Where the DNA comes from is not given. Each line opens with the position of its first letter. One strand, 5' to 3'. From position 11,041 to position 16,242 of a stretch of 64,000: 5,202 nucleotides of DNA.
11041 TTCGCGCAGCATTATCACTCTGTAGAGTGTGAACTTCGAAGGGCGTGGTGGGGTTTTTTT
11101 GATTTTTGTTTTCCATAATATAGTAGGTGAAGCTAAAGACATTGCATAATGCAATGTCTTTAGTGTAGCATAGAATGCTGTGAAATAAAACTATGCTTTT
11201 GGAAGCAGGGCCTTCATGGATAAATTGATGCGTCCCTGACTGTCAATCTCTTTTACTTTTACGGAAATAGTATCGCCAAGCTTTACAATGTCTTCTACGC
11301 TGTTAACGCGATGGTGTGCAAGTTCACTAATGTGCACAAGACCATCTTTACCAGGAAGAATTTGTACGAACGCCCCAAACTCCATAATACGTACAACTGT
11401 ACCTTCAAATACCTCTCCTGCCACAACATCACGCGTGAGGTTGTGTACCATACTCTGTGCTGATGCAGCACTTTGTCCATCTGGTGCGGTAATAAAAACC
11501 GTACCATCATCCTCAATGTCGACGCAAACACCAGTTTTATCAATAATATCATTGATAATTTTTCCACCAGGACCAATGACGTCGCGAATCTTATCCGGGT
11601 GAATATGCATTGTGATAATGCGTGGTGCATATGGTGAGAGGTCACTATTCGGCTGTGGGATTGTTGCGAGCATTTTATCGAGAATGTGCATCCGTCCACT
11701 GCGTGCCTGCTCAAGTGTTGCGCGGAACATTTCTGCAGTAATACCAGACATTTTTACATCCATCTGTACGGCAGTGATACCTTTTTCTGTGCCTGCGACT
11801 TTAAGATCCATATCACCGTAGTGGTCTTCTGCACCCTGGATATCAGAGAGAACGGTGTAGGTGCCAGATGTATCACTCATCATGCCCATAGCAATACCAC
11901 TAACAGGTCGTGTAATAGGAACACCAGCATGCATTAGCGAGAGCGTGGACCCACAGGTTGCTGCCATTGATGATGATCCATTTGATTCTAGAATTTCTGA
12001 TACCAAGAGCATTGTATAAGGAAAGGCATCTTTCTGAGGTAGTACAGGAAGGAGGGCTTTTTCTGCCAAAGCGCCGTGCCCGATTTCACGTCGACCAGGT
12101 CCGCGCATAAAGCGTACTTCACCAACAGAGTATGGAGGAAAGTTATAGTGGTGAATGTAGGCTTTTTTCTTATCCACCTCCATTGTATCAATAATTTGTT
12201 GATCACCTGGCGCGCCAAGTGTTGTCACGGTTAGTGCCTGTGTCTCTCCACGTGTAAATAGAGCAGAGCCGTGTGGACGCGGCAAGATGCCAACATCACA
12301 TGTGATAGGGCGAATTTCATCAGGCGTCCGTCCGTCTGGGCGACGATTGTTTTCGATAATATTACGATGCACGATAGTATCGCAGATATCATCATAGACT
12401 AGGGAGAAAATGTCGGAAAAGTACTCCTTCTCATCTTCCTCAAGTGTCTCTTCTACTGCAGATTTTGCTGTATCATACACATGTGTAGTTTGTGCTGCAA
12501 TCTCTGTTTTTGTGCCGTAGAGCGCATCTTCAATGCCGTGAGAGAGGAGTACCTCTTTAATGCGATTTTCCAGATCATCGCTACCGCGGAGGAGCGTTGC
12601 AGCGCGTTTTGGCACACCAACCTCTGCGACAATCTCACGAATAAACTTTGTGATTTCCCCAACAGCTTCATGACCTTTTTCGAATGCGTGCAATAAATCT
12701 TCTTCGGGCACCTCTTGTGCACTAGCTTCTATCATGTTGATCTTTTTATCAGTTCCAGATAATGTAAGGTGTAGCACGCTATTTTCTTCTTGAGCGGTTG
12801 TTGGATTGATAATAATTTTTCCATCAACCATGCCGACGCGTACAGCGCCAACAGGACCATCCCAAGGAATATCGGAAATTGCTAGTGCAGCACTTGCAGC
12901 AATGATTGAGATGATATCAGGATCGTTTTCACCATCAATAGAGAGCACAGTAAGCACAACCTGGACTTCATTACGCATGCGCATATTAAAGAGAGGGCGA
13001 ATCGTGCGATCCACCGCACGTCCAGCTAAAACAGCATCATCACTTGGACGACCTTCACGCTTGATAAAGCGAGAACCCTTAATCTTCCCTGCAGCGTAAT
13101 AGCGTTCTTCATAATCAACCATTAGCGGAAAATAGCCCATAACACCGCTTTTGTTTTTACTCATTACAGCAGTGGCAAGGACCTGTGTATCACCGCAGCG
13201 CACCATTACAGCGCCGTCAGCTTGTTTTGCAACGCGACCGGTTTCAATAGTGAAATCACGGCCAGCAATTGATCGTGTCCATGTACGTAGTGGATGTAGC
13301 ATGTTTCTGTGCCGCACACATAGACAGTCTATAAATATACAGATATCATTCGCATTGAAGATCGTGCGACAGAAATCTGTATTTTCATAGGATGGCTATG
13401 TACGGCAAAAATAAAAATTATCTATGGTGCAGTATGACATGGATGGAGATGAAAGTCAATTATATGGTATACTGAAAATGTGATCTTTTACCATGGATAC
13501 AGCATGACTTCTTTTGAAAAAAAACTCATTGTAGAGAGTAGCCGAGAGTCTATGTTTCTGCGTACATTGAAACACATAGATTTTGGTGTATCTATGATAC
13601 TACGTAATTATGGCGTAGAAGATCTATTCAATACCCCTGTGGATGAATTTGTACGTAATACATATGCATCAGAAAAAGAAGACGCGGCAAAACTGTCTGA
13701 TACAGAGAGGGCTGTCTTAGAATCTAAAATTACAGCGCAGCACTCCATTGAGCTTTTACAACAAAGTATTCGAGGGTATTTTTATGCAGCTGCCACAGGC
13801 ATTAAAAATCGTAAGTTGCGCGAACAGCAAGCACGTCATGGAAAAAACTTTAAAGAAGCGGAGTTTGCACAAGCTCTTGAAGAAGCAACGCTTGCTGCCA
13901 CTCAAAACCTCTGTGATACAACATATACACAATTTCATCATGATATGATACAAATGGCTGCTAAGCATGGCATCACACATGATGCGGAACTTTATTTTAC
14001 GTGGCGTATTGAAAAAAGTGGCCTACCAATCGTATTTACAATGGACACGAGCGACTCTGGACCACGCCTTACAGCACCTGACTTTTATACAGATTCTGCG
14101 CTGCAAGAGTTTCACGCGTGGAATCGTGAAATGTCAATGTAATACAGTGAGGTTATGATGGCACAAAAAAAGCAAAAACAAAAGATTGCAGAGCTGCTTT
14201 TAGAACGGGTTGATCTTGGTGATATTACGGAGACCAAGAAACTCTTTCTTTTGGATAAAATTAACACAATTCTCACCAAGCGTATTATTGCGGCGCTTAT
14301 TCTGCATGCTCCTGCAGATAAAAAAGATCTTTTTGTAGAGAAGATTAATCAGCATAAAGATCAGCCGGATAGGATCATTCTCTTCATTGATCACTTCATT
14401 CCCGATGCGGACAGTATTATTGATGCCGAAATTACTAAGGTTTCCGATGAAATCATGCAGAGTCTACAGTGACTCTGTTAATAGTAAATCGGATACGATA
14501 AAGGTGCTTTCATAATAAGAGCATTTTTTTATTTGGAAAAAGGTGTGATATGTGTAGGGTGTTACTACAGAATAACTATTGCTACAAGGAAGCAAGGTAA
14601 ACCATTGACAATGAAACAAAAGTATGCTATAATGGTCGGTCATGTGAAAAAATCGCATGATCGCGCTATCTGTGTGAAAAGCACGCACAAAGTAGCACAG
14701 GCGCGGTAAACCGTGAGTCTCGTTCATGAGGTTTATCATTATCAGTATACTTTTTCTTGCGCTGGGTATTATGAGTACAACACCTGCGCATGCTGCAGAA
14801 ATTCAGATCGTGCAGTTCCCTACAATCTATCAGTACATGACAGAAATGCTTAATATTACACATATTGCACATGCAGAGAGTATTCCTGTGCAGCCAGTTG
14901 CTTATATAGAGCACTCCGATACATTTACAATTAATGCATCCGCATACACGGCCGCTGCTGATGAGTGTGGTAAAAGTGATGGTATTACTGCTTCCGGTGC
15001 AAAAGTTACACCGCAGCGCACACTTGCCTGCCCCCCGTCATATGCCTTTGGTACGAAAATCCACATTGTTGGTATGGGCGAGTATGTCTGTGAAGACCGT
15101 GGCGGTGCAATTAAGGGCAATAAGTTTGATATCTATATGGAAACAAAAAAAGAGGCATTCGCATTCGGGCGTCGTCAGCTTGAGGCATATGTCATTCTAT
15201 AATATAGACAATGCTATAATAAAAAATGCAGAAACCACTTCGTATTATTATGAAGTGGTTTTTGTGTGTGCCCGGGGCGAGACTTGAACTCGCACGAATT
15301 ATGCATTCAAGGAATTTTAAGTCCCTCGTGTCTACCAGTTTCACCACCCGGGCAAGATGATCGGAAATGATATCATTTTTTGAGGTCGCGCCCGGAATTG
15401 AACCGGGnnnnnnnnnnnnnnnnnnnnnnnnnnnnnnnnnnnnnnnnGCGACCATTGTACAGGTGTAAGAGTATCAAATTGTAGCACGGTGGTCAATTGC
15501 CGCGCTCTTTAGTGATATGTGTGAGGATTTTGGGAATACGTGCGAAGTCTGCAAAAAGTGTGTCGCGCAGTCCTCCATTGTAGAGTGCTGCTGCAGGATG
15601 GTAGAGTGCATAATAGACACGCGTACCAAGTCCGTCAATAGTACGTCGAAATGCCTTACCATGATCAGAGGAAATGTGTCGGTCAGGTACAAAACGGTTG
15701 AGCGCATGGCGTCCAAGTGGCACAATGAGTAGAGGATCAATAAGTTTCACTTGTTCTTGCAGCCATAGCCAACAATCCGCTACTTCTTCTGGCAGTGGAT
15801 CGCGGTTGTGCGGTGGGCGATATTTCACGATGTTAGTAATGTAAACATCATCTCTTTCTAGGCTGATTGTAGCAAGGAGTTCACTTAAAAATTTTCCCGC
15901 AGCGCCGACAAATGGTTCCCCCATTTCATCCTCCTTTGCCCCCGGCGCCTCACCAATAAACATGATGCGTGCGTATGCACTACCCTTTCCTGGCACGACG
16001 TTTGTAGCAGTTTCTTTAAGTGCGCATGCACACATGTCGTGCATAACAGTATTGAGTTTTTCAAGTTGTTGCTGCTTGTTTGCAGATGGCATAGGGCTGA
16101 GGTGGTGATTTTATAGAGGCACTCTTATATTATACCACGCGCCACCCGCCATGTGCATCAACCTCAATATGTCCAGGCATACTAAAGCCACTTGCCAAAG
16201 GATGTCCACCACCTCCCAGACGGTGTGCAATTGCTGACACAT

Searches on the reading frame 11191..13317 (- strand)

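Call 10: search_protein_families(library=pfam, proteins=[window:11191-13317:-])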
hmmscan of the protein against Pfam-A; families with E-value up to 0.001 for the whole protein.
window:11191-13317:- (708 aa): 6 families
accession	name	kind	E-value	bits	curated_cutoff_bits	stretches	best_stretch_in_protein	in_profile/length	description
PF01138.27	RNase_PH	-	2.9e-55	186.6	25.5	2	19-151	2-130/130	3' exoribonuclease family, domain 1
PF00575.29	S1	-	1.3e-19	70.8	22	1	633-702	4-74/74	S1 RNA binding domain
PF03725.20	RNase_PH_C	-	7.3e-18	64.7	20.8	1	154-218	1-67/67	3' exoribonuclease family, domain 2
PF00013.35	KH_1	-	9.9e-11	41.7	21.5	1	568-625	2-65/66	KH domain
PF03726.19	PNPase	-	4.9e-05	24.2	24.6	1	249-331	2-81/81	Polyribonucleotide nucleotidyltransferase, RNA binding domain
PF22675.2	KH-I_KHDC4-BBP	-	0.0001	22.5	30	0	578-617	9-48/76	KHDC4/BBP-like, KH-domain type I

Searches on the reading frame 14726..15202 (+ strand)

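Call 11: search_protein_families(library=pfam, proteins=[window:14726-15202:+])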
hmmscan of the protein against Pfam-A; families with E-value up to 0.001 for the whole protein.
window:14726-15202:+ (158 aa): 1 family
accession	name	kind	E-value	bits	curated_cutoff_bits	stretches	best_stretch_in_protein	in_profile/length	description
PF06725.17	3D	-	6.2e-12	46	23.8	1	99-157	2-71/72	3D domain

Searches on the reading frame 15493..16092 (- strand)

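Call 11: search_protein_families(library=pfam, proteins=[window:15493-16092:-])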
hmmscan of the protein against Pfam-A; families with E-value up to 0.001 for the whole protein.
window:15493-16092:- (199 aa): 1 family
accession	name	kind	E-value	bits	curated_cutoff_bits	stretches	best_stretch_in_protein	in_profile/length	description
PF03167.25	UDG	-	4.4e-34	118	24.3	1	34-180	1-133/141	Uracil DNA glycosylase superfamily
